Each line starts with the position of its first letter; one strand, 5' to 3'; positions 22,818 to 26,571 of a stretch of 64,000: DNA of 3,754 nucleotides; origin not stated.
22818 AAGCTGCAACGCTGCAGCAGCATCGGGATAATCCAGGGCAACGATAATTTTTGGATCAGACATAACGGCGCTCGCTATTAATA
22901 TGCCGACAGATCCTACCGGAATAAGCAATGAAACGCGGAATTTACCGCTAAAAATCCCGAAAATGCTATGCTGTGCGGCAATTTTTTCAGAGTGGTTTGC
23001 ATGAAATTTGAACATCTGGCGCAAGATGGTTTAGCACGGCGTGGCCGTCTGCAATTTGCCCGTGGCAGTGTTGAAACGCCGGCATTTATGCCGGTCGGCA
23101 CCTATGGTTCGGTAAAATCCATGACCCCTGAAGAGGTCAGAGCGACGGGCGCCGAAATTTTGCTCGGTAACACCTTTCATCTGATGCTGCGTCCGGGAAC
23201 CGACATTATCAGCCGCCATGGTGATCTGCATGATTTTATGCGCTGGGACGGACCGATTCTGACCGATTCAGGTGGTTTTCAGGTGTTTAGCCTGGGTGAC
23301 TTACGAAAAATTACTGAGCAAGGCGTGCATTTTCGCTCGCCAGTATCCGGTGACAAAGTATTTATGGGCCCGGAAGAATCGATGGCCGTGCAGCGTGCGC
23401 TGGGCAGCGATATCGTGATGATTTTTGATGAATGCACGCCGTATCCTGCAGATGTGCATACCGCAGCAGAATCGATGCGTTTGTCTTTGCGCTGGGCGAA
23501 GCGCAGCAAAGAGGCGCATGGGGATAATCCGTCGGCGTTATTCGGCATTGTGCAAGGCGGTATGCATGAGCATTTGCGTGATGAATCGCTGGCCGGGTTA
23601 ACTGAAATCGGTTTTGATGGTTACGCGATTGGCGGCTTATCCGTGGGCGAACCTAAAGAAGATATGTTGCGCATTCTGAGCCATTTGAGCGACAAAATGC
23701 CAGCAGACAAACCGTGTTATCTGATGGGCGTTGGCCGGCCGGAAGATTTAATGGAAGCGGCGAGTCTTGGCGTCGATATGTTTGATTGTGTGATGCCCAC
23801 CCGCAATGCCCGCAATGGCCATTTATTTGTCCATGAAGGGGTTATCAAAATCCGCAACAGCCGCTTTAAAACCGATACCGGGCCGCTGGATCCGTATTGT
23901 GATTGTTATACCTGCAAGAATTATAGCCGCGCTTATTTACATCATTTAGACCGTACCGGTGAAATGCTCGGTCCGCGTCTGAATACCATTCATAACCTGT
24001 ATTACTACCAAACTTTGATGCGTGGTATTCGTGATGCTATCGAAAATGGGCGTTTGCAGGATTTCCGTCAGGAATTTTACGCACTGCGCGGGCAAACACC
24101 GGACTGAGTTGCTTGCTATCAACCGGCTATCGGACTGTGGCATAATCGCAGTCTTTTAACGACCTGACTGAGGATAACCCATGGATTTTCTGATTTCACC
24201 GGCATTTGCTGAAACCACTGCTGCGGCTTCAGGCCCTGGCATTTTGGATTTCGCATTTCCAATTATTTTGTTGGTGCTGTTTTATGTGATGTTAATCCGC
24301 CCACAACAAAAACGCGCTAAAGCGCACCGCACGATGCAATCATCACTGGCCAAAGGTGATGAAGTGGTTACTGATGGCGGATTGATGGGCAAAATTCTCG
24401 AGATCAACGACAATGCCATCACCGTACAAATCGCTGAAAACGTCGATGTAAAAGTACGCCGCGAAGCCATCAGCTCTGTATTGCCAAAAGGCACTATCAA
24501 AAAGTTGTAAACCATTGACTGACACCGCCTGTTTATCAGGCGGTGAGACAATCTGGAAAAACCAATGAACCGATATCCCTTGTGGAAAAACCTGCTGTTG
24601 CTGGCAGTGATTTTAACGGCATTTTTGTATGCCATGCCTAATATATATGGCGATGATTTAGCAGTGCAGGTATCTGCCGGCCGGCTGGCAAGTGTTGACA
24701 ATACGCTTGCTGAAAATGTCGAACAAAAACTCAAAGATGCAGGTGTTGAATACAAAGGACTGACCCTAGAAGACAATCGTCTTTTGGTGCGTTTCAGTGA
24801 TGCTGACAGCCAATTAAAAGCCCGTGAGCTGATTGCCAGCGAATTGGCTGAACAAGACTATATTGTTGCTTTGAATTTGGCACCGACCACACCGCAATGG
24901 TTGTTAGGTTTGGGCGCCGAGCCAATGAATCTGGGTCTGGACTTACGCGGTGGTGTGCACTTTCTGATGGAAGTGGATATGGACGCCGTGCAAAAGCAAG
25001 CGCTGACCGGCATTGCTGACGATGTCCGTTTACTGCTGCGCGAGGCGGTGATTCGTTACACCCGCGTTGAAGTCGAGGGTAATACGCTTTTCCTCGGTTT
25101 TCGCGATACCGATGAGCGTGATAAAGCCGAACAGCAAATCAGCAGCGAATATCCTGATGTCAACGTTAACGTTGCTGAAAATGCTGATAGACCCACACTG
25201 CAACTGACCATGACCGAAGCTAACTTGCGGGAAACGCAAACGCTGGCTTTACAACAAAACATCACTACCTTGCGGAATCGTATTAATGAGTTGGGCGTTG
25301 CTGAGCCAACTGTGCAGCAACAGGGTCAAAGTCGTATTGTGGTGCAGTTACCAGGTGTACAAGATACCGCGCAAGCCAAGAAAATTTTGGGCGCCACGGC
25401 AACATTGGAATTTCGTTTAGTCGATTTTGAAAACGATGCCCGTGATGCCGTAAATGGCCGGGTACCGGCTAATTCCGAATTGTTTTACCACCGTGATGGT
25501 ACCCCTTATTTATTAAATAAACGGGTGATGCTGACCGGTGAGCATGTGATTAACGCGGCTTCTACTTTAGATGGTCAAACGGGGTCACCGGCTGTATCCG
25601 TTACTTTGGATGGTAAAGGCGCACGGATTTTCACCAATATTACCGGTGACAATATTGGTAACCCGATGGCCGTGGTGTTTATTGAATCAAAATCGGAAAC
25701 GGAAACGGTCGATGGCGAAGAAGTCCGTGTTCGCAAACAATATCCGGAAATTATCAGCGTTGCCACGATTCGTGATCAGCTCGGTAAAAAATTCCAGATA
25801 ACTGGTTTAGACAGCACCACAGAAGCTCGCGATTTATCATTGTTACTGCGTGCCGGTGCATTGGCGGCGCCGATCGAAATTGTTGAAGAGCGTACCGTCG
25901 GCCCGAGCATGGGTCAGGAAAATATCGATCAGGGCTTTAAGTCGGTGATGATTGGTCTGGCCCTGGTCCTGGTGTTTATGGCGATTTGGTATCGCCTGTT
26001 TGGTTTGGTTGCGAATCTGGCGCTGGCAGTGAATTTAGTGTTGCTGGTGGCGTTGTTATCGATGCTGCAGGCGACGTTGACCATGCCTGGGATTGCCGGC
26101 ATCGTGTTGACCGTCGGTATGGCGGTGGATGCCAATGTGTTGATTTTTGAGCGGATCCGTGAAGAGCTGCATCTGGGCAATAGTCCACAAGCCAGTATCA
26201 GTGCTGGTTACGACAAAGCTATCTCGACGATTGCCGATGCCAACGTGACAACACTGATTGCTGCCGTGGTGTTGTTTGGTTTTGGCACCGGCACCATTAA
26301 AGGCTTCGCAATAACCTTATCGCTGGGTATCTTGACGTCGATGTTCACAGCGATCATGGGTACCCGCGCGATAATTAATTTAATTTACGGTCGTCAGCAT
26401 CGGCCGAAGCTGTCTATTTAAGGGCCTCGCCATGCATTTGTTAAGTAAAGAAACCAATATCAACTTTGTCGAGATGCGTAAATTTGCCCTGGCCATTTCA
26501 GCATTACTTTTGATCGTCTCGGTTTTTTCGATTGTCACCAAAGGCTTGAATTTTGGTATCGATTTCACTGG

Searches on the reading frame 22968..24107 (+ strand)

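Call 4: search_protein_families(library=ncbifam, proteins=[window:22968-24107:+], max_evalue=0.01)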
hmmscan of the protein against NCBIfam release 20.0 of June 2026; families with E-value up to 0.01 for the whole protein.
window:22968-24107:+ (379 aa): 5 families
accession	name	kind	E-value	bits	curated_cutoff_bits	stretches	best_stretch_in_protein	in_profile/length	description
TIGR00430.1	Q_tRNA_tgt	equivalog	5.4e-167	555.4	306.75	1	17-374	4-363/368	tRNA guanosine(34) transglycosylase Tgt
TIGR00449.1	tgt_general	superfamily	4.9e-161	535.7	47.6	1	14-374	1-362/367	tRNA-guanine transglycosylase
TIGR00432.2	arcsn_tRNA_tgt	equivalog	3.3e-45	154.3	350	2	134-366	102-326/441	tRNA guanosine(15) transglycosylase TgtA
NF040592.1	tRNA_mod_ArcS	equivalog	5.6e-12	45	440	1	215-366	95-228/575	archaeosine synthase subunit alpha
NF041059.1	DpdA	equivalog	3.6e-08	32.6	200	1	163-281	145-263/406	tRNA-guanine transglycosylase DpdA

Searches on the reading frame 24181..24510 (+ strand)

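Call 4: search_protein_families(library=ncbifam, proteins=[window:24181-24510:+], max_evalue=0.01)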
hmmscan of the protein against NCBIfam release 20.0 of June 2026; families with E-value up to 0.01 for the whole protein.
window:24181-24510:+ (109 aa): 2 families
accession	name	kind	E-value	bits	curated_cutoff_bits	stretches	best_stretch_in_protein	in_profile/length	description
TIGR00739.1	yajC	equivalog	8.6e-27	93.1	44.2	1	28-101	10-83/84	preprotein translocase subunit YajC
NF005100.0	PRK06531.1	equivalog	7.3e-08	32.3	129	1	28-106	10-88/121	preprotein translocase subunit YajC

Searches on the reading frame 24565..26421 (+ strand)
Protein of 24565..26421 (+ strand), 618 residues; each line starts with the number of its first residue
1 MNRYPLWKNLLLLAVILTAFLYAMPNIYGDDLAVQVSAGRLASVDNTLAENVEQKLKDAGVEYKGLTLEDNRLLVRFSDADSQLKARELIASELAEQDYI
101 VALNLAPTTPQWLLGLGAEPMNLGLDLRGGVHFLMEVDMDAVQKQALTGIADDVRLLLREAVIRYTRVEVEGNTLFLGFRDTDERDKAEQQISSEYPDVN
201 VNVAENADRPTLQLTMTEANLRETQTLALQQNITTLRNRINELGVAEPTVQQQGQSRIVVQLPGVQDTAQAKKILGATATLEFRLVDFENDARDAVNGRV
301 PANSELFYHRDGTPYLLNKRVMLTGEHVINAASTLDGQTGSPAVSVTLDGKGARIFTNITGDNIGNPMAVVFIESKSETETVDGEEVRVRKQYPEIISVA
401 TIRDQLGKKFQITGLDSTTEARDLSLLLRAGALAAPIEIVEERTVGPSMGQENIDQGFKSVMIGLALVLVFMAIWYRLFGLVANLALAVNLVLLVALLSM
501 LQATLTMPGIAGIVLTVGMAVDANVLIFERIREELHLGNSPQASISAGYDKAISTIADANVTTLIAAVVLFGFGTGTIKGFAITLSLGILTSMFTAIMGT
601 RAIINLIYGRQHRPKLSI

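Call 4: search_protein_families(library=ncbifam, proteins=[window:24565-26421:+], max_evalue=0.01)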
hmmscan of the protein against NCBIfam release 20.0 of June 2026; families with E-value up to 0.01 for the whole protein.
window:24565-26421:+ (618 aa): 32 families (the best 25 are shown)
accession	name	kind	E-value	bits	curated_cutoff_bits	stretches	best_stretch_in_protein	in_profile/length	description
NF009545.0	PRK12933.1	equivalog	2.3e-183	611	728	1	1-615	10-601/604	protein translocase subunit SecD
TIGR01129.1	secD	equivalog_domain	4e-146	487.2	244.4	1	123-604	1-397/397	protein translocase subunit SecD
NF009583.0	PRK13024.1-3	subfamily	1.1e-133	446.9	721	1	101-613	22-437/755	protein translocase subunit SecDF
NF011315.0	PRK14726.1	equivalog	6.1e-131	438.1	1249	1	109-615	36-531/855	protein translocase subunit SecDF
NF009585.0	PRK13024.1-5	equivalog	6.3e-101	338.9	1037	2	318-609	378-649/993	protein translocase subunit SecDF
TIGR00916.1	2A0604s01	subfamily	2.3e-76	256.4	148.6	1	348-597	1-231/231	SecD/SecF family protein translocase subunit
NF009581.0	PRK13024.1-1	equivalog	6.5e-74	249.4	1058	2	319-607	121-410/752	protein translocase subunit SecDF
NF009580.0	PRK13023.1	equivalog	2.1e-68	231.3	1153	1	228-614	85-453/775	protein translocase subunit SecDF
NF009584.0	PRK13024.1-4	equivalog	3.1e-68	230.8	1171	2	318-607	120-412/759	protein translocase subunit SecDF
NF009540.0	PRK12911.1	equivalog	4.1e-56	190.1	1878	1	406-603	860-1057/1403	bifunctional preprotein translocase subunit SecD/SecF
NF009582.0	PRK13024.1-2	equivalog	2.3e-33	115.2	723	1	396-608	275-488/859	protein translocase subunit SecDF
TIGR00966.2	transloc_SecF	equivalog_domain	4.1e-26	92.1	160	1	418-599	87-271/279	protein translocase subunit SecF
NF006218.0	PRK08343.1-4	subfamily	2.6e-23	82.5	383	2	318-595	113-376/392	preprotein translocase subunit SecD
NF006217.0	PRK08343.1-3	equivalog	8.4e-21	74.2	491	2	413-596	345-528/544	preprotein translocase subunit SecD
NF006216.0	PRK08343.1-2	equivalog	1.6e-20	73.4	519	2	415-595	306-489/506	preprotein translocase subunit SecD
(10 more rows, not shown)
